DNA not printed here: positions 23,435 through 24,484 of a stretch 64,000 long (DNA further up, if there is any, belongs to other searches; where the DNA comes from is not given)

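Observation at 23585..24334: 4Fe-4S dicluster protein embedded in, and translationally overlapping, the heptosyltransferase operon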

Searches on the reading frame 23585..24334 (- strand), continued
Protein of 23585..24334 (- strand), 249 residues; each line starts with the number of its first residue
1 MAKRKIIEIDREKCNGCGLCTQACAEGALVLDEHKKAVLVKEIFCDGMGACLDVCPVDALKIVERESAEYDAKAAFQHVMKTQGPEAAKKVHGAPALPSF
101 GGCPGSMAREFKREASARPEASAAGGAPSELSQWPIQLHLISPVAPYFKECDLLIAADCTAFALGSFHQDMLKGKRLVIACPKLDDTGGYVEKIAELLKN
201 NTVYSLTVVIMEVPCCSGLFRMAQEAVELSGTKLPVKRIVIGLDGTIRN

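Call 5: find_homologous_proteins(query=window:23588-24334:-)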
Query window:23588-24334:- (249 aa): 8000 proteins with E <= 0.001 among 8000 candidates; the best 120 are listed.
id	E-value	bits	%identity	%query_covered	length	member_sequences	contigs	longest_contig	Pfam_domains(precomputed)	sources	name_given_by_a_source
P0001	5.4e-163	559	100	100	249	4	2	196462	PF14697.12,PF12797.13,PF12837.13,PF00037.33,PF13484.12,PF12838.13,PF13237.12,PF13187.12,PF27217.1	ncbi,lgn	-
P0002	7.8e-146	502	88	100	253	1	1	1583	PF14697.12,PF12797.13,PF12837.13,PF00037.33,PF13484.12,PF12838.13,PF13237.12,PF13187.12,PF27217.1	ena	-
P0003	2.5e-142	491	87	100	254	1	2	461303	PF14697.12,PF12797.13,PF12837.13,PF00037.33,PF13484.12,PF12838.13,PF13459.12,PF13237.12,PF13187.12,PF27217.1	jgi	jgi:ferredoxin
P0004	1.5e-141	488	87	100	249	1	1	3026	PF14697.12,PF12797.13,PF12837.13,PF00037.33,PF13484.12,PF12838.13,PF13459.12,PF13237.12,PF13187.12,PF27217.1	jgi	jgi:ferredoxin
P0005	2.3e-141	488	85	100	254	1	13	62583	PF14697.12,PF12797.13,PF12837.13,PF00037.33,PF13484.12,PF12838.13,PF13237.12,PF13187.12,PF27217.1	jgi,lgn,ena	-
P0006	2.3e-141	488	88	100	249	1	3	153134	PF14697.12,PF12797.13,PF12837.13,PF00037.33,PF13484.12,PF12838.13,PF13459.12,PF13237.12,PF13187.12,PF27217.1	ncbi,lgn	-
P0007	6.7e-141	486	87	100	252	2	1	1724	PF14697.12,PF12797.13,PF12837.13,PF00037.33,PF13484.12,PF12838.13,PF13237.12,PF13187.12,PF27217.1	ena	-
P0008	5.0e-140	483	85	100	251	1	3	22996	PF14697.12,PF12797.13,PF12837.13,PF00037.33,PF13484.12,PF12838.13,PF13237.12,PF13187.12,PF27217.1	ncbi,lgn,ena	ncbi:MAG: 4Fe-4S dicluster domain-containing protein [Candidatus Omnitrophota bacterium]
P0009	1.0e-138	479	86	99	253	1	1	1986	PF14697.12,PF12797.13,PF12837.13,PF00037.33,PF13484.12,PF12838.13,PF13459.12,PF13237.12,PF13187.12,PF27217.1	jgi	jgi:ferredoxin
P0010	3.3e-138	477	86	100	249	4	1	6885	PF14697.12,PF12797.13,PF12837.13,PF00037.33,PF13484.12,PF12838.13,PF13237.12,PF13187.12,PF27217.1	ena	-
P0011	8.5e-138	476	85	100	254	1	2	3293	PF14697.12,PF12797.13,PF12837.13,PF00037.33,PF13484.12,PF12838.13,PF13459.12,PF13237.12,PF13187.12,PF27217.1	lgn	-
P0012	1.4e-137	475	84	100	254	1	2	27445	PF14697.12,PF12797.13,PF12837.13,PF00037.33,PF13484.12,PF12838.13,PF13459.12,PF13237.12,PF13187.12,PF27217.1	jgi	jgi:ferredoxin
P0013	2.2e-137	475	85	99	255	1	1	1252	PF14697.12,PF12797.13,PF12837.13,PF00037.33,PF12838.13,PF13237.12,PF27217.1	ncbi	-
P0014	3.7e-137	474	84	99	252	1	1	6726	PF14697.12,PF12797.13,PF12837.13,PF00037.33,PF13484.12,PF12838.13,PF13459.12,PF13237.12,PF13187.12,PF27217.1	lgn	-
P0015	5.5e-137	473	84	100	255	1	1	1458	PF14697.12,PF12797.13,PF12837.13,PF00037.33,PF13484.12,PF12838.13,PF13459.12,PF13237.12,PF13187.12,PF27217.1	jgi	jgi:ferredoxin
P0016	6.5e-137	473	84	100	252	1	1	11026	PF14697.12,PF12797.13,PF12837.13,PF00037.33,PF13484.12,PF12838.13,PF13459.12,PF13237.12,PF13187.12,PF27217.1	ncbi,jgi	jgi:NAD-dependent dihydropyrimidine dehydrogenase PreA subunit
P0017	1.0e-136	472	84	99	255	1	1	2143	PF14697.12,PF12797.13,PF12837.13,PF00037.33,PF13484.12,PF12838.13,PF13237.12,PF13187.12,PF27217.1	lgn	-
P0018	1.2e-136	472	84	100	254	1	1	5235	PF14697.12,PF12797.13,PF12837.13,PF00037.33,PF13484.12,PF12838.13,PF13237.12,PF13187.12,PF27217.1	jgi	-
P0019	2.6e-136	471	86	100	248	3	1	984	PF14697.12,PF12797.13,PF12837.13,PF00037.33,PF13484.12,PF12838.13,PF13237.12,PF13187.12,PF27217.1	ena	-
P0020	2.9e-136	471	85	100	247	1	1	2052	PF14697.12,PF12837.13,PF00037.33,PF13484.12,PF12838.13,PF13237.12,PF13187.12,PF27217.1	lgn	-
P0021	3.2e-136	471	83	100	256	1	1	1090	PF14697.12,PF12837.13,PF00037.33,PF13484.12,PF12838.13,PF13237.12,PF13187.12,PF27217.1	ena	-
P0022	3.3e-136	471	84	100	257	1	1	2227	PF14697.12,PF12797.13,PF12837.13,PF00037.33,PF13484.12,PF12838.13,PF13459.12,PF13237.12,PF13187.12,PF27217.1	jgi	jgi:Pyruvate/2-oxoacid:ferredoxin oxidoreductase delta subunit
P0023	3.8e-136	471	84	100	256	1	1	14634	PF14697.12,PF12797.13,PF12837.13,PF00037.33,PF13484.12,PF12838.13,PF13459.12,PF13237.12,PF13187.12,PF27217.1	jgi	jgi:ferredoxin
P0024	4.0e-136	471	85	98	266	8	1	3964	PF14697.12,PF12837.13,PF00037.33,PF13484.12,PF12838.13,PF13237.12,PF13187.12,PF27217.1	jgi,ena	-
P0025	4.5e-136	470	84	98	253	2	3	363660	PF14697.12,PF12837.13,PF00037.33,PF13484.12,PF12838.13,PF13237.12,PF13187.12,PF27217.1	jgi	jgi:Pyruvate/2-oxoacid:ferredoxin oxidoreductase delta subunit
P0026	7.6e-136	470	85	100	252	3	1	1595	PF14697.12,PF12797.13,PF12837.13,PF00037.33,PF13484.12,PF12838.13,PF13459.12,PF13237.12,PF13187.12,PF27217.1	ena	-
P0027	1.1e-135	469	84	99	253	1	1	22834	PF14697.12,PF12797.13,PF12837.13,PF00037.33,PF13484.12,PF12838.13,PF13459.12,PF13237.12,PF13187.12,PF27217.1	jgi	jgi:ferredoxin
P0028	1.6e-135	469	85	100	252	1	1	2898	PF14697.12,PF12797.13,PF12837.13,PF00037.33,PF13484.12,PF12838.13,PF13459.12,PF13237.12,PF13187.12,PF27217.1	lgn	-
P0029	4.5e-135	467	84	100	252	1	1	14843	PF14697.12,PF12797.13,PF12837.13,PF00037.33,PF13484.12,PF12838.13,PF13237.12,PF13187.12,PF27217.1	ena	-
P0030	4.8e-135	467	84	100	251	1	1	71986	PF14697.12,PF12797.13,PF12837.13,PF00037.33,PF13484.12,PF12838.13,PF13459.12,PF13237.12,PF13187.12,PF27217.1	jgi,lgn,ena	-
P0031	5.3e-135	467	83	100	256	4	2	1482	PF14697.12,PF12797.13,PF12837.13,PF00037.33,PF13484.12,PF12838.13,PF13459.12,PF13237.12,PF13187.12,PF27217.1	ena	-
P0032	1.1e-134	466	94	88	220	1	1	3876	PF27217.1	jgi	-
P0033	1.4e-134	466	81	100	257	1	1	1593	PF14697.12,PF12797.13,PF12837.13,PF00037.33,PF13484.12,PF12838.13,PF13237.12,PF13187.12,PF27217.1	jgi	jgi:NAD-dependent dihydropyrimidine dehydrogenase PreA subunit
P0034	2.3e-134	465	83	99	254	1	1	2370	PF14697.12,PF12797.13,PF12837.13,PF00037.33,PF13484.12,PF12838.13,PF13459.12,PF13237.12,PF13187.12,PF27217.1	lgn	-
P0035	2.6e-134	465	83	100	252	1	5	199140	PF14697.12,PF12797.13,PF12837.13,PF00037.33,PF13484.12,PF12838.13,PF13459.12,PF13237.12,PF13187.12,PF27217.1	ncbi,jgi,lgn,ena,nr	ncbi:MAG TPA: 4Fe-4S dicluster domain-containing protein [Candidatus Omnitrophota bacterium]|nr:4Fe-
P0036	7.4e-134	463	82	100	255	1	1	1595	PF14697.12,PF12797.13,PF12837.13,PF00037.33,PF13484.12,PF12838.13,PF13237.12,PF13187.12,PF27217.1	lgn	-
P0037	1.2e-133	462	82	100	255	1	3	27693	PF14697.12,PF12797.13,PF12837.13,PF00037.33,PF13484.12,PF12838.13,PF13237.12,PF13187.12,PF27217.1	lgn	-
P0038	1.3e-133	462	83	100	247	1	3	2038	PF14697.12,PF12797.13,PF12837.13,PF00037.33,PF13484.12,PF12838.13,PF13237.12,PF13187.12,PF27217.1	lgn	-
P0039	2.3e-133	462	82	100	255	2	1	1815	PF14697.12,PF12797.13,PF12837.13,PF00037.33,PF13484.12,PF12838.13,PF13237.12,PF13187.12,PF27217.1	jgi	jgi:ferredoxin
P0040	2.7e-133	461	84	98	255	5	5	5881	PF14697.12,PF12837.13,PF00037.33,PF13484.12,PF12838.13,PF13237.12,PF13187.12,PF27217.1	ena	-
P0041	6.1e-133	460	75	100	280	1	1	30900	PF14697.12,PF12797.13,PF12837.13,PF00037.33,PF13484.12,PF12838.13,PF13237.12,PF13187.12,PF27217.1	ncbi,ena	-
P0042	2.2e-132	458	76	100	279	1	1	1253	PF14697.12,PF12797.13,PF12837.13,PF00037.33,PF13484.12,PF12838.13,PF13459.12,PF13237.12,PF13187.12,PF27217.1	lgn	-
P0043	1.2e-131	456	81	99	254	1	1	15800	PF14697.12,PF12797.13,PF12837.13,PF00037.33,PF13484.12,PF12838.13,PF13459.12,PF13237.12,PF13187.12,PF27217.1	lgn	-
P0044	3.3e-131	454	81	100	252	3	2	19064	PF14697.12,PF12797.13,PF12837.13,PF00037.33,PF13484.12,PF12838.13,PF13237.12,PF13187.12,PF27217.1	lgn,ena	-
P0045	5.8e-131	454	82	98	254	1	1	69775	PF14697.12,PF12797.13,PF12837.13,PF00037.33,PF13484.12,PF12838.13,PF13459.12,PF13237.12,PF13187.12,PF27217.1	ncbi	ncbi:MAG: 4Fe-4S dicluster domain-containing protein [Candidatus Omnitrophota bacterium]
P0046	2.2e-130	452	80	100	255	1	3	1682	PF14697.12,PF12797.13,PF12837.13,PF00037.33,PF13484.12,PF12838.13,PF13459.12,PF13237.12,PF13187.12,PF27217.1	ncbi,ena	-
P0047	6.7e-130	450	81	100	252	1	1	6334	PF14697.12,PF12797.13,PF12837.13,PF00037.33,PF13484.12,PF12838.13,PF13237.12,PF13187.12,PF27217.1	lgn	-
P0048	1.4e-129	449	80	100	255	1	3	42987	PF14697.12,PF12797.13,PF12837.13,PF00037.33,PF13484.12,PF12838.13,PF13459.12,PF13237.12,PF13187.12,PF27217.1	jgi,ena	-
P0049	1.6e-129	449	81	99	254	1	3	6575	PF14697.12,PF12797.13,PF12837.13,PF00037.33,PF13484.12,PF12838.13,PF13459.12,PF13237.12,PF13187.12,PF27217.1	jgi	jgi:NAD-dependent dihydropyrimidine dehydrogenase PreA subunit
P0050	7.9e-129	447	78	100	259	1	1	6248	PF14697.12,PF12797.13,PF12837.13,PF00037.33,PF13484.12,PF12838.13,PF13237.12,PF13187.12,PF27217.1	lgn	-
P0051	1.8e-128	445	79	100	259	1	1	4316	PF14697.12,PF12797.13,PF12837.13,PF00037.33,PF13484.12,PF12838.13,PF13237.12,PF13187.12,PF27217.1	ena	-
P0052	2.2e-128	445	81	99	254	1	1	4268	PF14697.12,PF12797.13,PF12837.13,PF00037.33,PF13484.12,PF12838.13,PF13237.12,PF13187.12,PF27217.1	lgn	-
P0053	7.6e-128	443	77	99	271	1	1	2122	PF14697.12,PF12797.13,PF12837.13,PF00037.33,PF13484.12,PF12838.13,PF13237.12,PF13187.12,PF27217.1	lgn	-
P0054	1.3e-127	443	79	100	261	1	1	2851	PF14697.12,PF12797.13,PF12837.13,PF00037.33,PF13484.12,PF12838.13,PF13459.12,PF13237.12,PF13187.12,PF27217.1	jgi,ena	-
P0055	6.2e-127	440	78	100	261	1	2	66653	PF14697.12,PF12797.13,PF12837.13,PF00037.33,PF13484.12,PF12838.13,PF13459.12,PF13237.12,PF13187.12,PF27217.1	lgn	-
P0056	8.9e-127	440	79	100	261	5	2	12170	PF14697.12,PF12797.13,PF12837.13,PF00037.33,PF12838.13,PF13237.12,PF13187.12,PF27217.1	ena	-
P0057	1.5e-126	439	76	99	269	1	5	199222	PF14697.12,PF12797.13,PF12837.13,PF00037.33,PF13484.12,PF12838.13,PF13237.12,PF13187.12,PF27217.1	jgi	jgi:Pyruvate/2-oxoacid:ferredoxin oxidoreductase delta subunit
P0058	1.9e-126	439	77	100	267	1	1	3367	PF14697.12,PF12837.13,PF00037.33,PF13484.12,PF12838.13,PF13237.12,PF13187.12,PF27217.1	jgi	jgi:NAD-dependent dihydropyrimidine dehydrogenase PreA subunit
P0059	2.9e-126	438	73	100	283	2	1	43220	PF14697.12,PF12797.13,PF12837.13,PF00037.33,PF13484.12,PF12838.13,PF13459.12,PF13237.12,PF13187.12,PF27217.1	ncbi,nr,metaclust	ncbi:MAG: hypothetical protein A2351_04370 [Omnitrophica bacterium RIFOXYB12_FULL_50_7]|nr:MAG: hypo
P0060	3.6e-126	438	78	100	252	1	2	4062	PF14697.12,PF12797.13,PF12837.13,PF00037.33,PF13484.12,PF12838.13,PF13459.12,PF13237.12,PF13187.12,PF27217.1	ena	-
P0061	7.0e-126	437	77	100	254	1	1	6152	PF14697.12,PF12797.13,PF12837.13,PF00037.33,PF13484.12,PF12838.13,PF13459.12,PF13237.12,PF13187.12,PF27217.1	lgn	-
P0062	9.0e-126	437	71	100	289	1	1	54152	PF14697.12,PF12797.13,PF12837.13,PF00037.33,PF13484.12,PF12838.13,PF13459.12,PF13237.12,PF13187.12,PF27217.1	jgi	jgi:ferredoxin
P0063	1.6e-125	436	66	100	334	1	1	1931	PF14697.12,PF12797.13,PF12837.13,PF00037.33,PF12838.13,PF13459.12,PF13237.12,PF13187.12,PF27217.1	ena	-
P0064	4.3e-125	434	78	100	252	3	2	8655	PF14697.12,PF12837.13,PF00037.33,PF13484.12,PF12838.13,PF13237.12,PF13187.12,PF27217.1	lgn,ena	-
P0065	2.6e-124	432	78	100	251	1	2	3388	PF14697.12,PF12797.13,PF12837.13,PF00037.33,PF13484.12,PF12838.13,PF13459.12,PF13237.12,PF13187.12,PF27217.1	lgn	-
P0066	2.8e-124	432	79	100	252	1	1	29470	PF14697.12,PF12797.13,PF12837.13,PF00037.33,PF13484.12,PF12838.13,PF13459.12,PF13237.12,PF13187.12,PF27217.1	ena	-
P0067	2.2e-123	429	76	100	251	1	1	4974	PF14697.12,PF12797.13,PF12837.13,PF00037.33,PF13484.12,PF12838.13,PF13237.12,PF13187.12,PF27217.1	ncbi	-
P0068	9.1e-123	427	75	100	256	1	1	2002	PF14697.12,PF12837.13,PF00037.33,PF12838.13,PF25160.2,PF13237.12,PF13187.12,PF27217.1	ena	-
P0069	2.3e-122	426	76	100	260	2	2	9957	PF14697.12,PF12797.13,PF12837.13,PF00037.33,PF13484.12,PF12838.13,PF13534.12,PF13237.12,PF13187.12,PF27217.1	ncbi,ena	-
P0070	4.0e-121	421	84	90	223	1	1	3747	PF14697.12,PF12797.13,PF12837.13,PF00037.33,PF13484.12,PF12838.13,PF13237.12,PF13187.12,PF27217.1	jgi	-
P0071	9.2e-121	420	75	100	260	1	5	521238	PF14697.12,PF12837.13,PF00037.33,PF13484.12,PF12838.13,PF13237.12,PF13187.12,PF27217.1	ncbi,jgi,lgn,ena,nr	ncbi:MAG TPA: 4Fe-4S dicluster domain-containing protein [Candidatus Omnitrophota bacterium]|nr:4Fe-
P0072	4.1e-120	418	75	100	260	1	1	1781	PF14697.12,PF12837.13,PF00037.33,PF13484.12,PF12838.13,PF13459.12,PF13237.12,PF13187.12,PF27217.1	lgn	-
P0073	6.5e-119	414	76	100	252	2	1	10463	PF14697.12,PF12797.13,PF12837.13,PF00037.33,PF13484.12,PF12838.13,PF13237.12,PF13187.12,PF27217.1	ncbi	-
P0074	1.0e-118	414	75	100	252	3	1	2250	PF14697.12,PF12797.13,PF12837.13,PF00037.33,PF13484.12,PF12838.13,PF13459.12,PF13237.12,PF13187.12,PF27217.1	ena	-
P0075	1.1e-118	413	74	100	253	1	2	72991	PF14697.12,PF12797.13,PF12837.13,PF00037.33,PF13484.12,PF12838.13,PF13237.12,PF13187.12,PF27217.1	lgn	-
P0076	2.7e-118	412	79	100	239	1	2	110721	PF14697.12,PF12797.13,PF12837.13,PF00037.33,PF12838.13,PF13459.12,PF13237.12,PF13187.12,PF27217.1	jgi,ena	-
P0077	2.1e-114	399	81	88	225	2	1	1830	PF27217.1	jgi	-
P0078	1.1e-113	397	70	99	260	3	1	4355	PF14697.12,PF12797.13,PF12837.13,PF00037.33,PF13484.12,PF12838.13,PF13459.12,PF13237.12,PF13187.12,PF27217.1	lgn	-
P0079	2.0e-113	396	71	100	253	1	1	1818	PF14697.12,PF12837.13,PF00037.33,PF13484.12,PF12838.13,PF13459.12,PF13237.12,PF13187.12,PF27217.1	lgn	-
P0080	1.3e-112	394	70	99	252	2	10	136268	PF14697.12,PF12837.13,PF00037.33,PF13484.12,PF12838.13,PF13459.12,PF13237.12,PF13187.12,PF27217.1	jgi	-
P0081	1.8e-112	393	71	100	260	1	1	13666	PF14697.12,PF12797.13,PF12837.13,PF00037.33,PF13484.12,PF12838.13,PF13237.12,PF13187.12,PF27217.1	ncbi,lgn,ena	-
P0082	4.5e-112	392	70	99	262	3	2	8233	PF14697.12,PF12837.13,PF00037.33,PF13484.12,PF12838.13,PF13459.12,PF13237.12,PF13187.12,PF27217.1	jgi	jgi:ferredoxin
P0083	4.6e-112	392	69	100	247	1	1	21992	PF14697.12,PF12797.13,PF12837.13,PF00037.33,PF13484.12,PF12838.13,PF13237.12,PF13187.12,PF27217.1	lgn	-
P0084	4.7e-112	392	69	99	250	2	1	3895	PF14697.12,PF12797.13,PF12837.13,PF00037.33,PF13484.12,PF12838.13,PF25160.2,PF13237.12,PF13187.12,PF27217.1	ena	-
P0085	5.9e-112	391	69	100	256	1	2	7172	PF14697.12,PF12797.13,PF12837.13,PF00037.33,PF13484.12,PF12838.13,PF13237.12,PF13187.12,PF27217.1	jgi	-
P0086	7.5e-112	391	69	99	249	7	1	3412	PF14697.12,PF12797.13,PF12837.13,PF00037.33,PF13484.12,PF12838.13,PF13237.12,PF13187.12,PF27217.1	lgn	-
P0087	9.1e-112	391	70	99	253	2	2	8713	PF14697.12,PF12837.13,PF00037.33,PF13484.12,PF12838.13,PF13459.12,PF13237.12,PF13187.12,PF27217.1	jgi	jgi:NAD-dependent dihydropyrimidine dehydrogenase PreA subunit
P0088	9.8e-112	391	71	99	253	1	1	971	PF14697.12,PF12797.13,PF12837.13,PF00037.33,PF13484.12,PF12838.13,PF13237.12,PF13187.12,PF27217.1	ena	-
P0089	1.2e-111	390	70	99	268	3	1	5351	PF14697.12,PF12837.13,PF00037.33,PF13484.12,PF12838.13,PF13459.12,PF13237.12,PF13187.12,PF27217.1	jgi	jgi:ferredoxin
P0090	1.7e-111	390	68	100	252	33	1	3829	PF14697.12,PF12837.13,PF00037.33,PF13484.12,PF12838.13,PF13459.12,PF13237.12,PF13187.12,PF27217.1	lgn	-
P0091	1.8e-111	390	70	99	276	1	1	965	PF14697.12,PF12837.13,PF00037.33,PF13484.12,PF12838.13,PF13459.12,PF13237.12,PF13187.12,PF27217.1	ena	-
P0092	1.9e-111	390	69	99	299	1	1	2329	PF14697.12,PF12837.13,PF00037.33,PF13484.12,PF12838.13,PF13237.12,PF13187.12,PF27217.1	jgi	jgi:ferredoxin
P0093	3.6e-111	389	67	99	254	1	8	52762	PF14697.12,PF12837.13,PF00037.33,PF13484.12,PF12838.13,PF13459.12,PF13237.12,PF13187.12,PF27217.1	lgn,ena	-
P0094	5.4e-111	388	70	99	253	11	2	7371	PF14697.12,PF12797.13,PF12837.13,PF00037.33,PF13484.12,PF12838.13,PF13459.12,PF13237.12,PF13187.12,PF27217.1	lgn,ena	-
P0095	5.7e-111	388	68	98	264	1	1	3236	PF14697.12,PF12797.13,PF12837.13,PF00037.33,PF13484.12,PF12838.13,PF13237.12,PF13187.12,PF27217.1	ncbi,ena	-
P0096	5.8e-111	388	68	99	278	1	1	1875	PF14697.12,PF12837.13,PF00037.33,PF13484.12,PF12838.13,PF13237.12,PF13187.12,PF27217.1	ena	-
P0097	6.5e-111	388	69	100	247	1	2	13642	PF14697.12,PF12837.13,PF00037.33,PF13484.12,PF12838.13,PF13237.12,PF13187.12,PF27217.1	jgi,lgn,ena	jgi:ferredoxin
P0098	6.9e-111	388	70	99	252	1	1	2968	PF14697.12,PF12797.13,PF12837.13,PF00037.33,PF13484.12,PF12838.13,PF13459.12,PF13237.12,PF13187.12,PF27217.1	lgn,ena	-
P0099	1.1e-110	387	69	99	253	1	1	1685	PF14697.12,PF12837.13,PF00037.33,PF13484.12,PF12838.13,PF13237.12,PF13187.12,PF27217.1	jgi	jgi:NAD-dependent dihydropyrimidine dehydrogenase PreA subunit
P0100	1.3e-110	387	68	99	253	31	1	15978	PF14697.12,PF12837.13,PF00037.33,PF13484.12,PF12838.13,PF13237.12,PF13187.12,PF27217.1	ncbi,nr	ncbi:MAG: 4Fe-4S binding protein [Candidatus Aminicenantes bacterium]|nr:4Fe-4S binding protein [Can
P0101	1.3e-110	387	70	99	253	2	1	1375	PF14697.12,PF12797.13,PF12837.13,PF00037.33,PF13484.12,PF12838.13,PF13237.12,PF13187.12,PF27217.1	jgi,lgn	-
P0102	1.4e-110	387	68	100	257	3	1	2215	PF14697.12,PF12837.13,PF00037.33,PF13484.12,PF12838.13,PF13459.12,PF13237.12,PF13187.12,PF27217.1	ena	-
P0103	1.5e-110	387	68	99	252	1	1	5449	PF14697.12,PF12837.13,PF00037.33,PF13484.12,PF12838.13,PF13237.12,PF13187.12,PF27217.1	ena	-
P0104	1.8e-110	387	68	100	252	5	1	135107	PF14697.12,PF12797.13,PF12837.13,PF00037.33,PF13484.12,PF12838.13,PF13459.12,PF13237.12,PF13187.12,PF27217.1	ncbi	-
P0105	2.8e-110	386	69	98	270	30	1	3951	PF14697.12,PF12797.13,PF12837.13,PF00037.33,PF13484.12,PF12838.13,PF13459.12,PF13237.12,PF13187.12,PF27217.1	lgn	-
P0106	2.9e-110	386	69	99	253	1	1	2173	PF14697.12,PF12837.13,PF00037.33,PF13484.12,PF12838.13,PF13459.12,PF13237.12,PF13187.12,PF27217.1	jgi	jgi:NAD-dependent dihydropyrimidine dehydrogenase PreA subunit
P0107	2.9e-110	386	68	100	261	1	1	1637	PF14697.12,PF12797.13,PF12837.13,PF00037.33,PF13484.12,PF12838.13,PF13237.12,PF13187.12,PF27217.1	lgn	-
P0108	2.9e-110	386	67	100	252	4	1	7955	PF14697.12,PF12837.13,PF00037.33,PF13484.12,PF12838.13,PF13459.12,PF13237.12,PF13187.12,PF27217.1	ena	-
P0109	3.0e-110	386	69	99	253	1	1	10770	PF14697.12,PF12837.13,PF00037.33,PF13484.12,PF12838.13,PF13459.12,PF13237.12,PF13187.12,PF27217.1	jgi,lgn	jgi:ferredoxin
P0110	3.4e-110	386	68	100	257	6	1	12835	PF14697.12,PF12837.13,PF00037.33,PF13484.12,PF12838.13,PF13237.12,PF13187.12,PF27217.1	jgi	-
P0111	3.8e-110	386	69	100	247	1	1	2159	PF14697.12,PF12797.13,PF12837.13,PF00037.33,PF13484.12,PF12838.13,PF13459.12,PF13237.12,PF13187.12,PF27217.1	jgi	jgi:ferredoxin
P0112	4.2e-110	385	67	99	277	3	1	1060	PF14697.12,PF12797.13,PF12837.13,PF00037.33,PF13484.12,PF12838.13,PF13459.12,PF13237.12,PF13187.12,PF27217.1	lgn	-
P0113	4.2e-110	385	67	99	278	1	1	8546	PF14697.12,PF12797.13,PF12837.13,PF00037.33,PF13484.12,PF12838.13,PF13237.12,PF13187.12,PF27217.1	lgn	-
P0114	4.9e-110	385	68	99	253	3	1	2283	PF14697.12,PF12837.13,PF00037.33,PF13484.12,PF12838.13,PF13459.12,PF13237.12,PF13187.12,PF27217.1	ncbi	-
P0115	6.2e-110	385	68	99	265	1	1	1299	PF14697.12,PF12797.13,PF12837.13,PF00037.33,PF12838.13,PF13237.12,PF13187.12,PF27217.1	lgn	-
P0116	7.4e-110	385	68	99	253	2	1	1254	PF14697.12,PF12837.13,PF00037.33,PF13484.12,PF12838.13,PF13459.12,PF13237.12,PF13187.12,PF27217.1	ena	-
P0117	7.9e-110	384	68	99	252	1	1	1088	PF14697.12,PF12797.13,PF12837.13,PF00037.33,PF13484.12,PF12838.13,PF13459.12,PF13237.12,PF13187.12,PF27217.1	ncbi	-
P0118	1.0e-109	384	68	99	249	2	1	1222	PF14697.12,PF12797.13,PF12837.13,PF00037.33,PF13484.12,PF12838.13,PF13237.12,PF13187.12,PF27217.1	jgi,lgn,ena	-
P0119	1.7e-109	383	69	99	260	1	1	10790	PF14697.12,PF12797.13,PF12837.13,PF00037.33,PF13484.12,PF12838.13,PF13237.12,PF13187.12,PF27217.1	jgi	jgi:ferredoxin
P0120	1.9e-109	383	69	99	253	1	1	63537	PF14697.12,PF12837.13,PF00037.33,PF13484.12,PF12838.13,PF13459.12,PF13237.12,PF13187.12,PF27217.1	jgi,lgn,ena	-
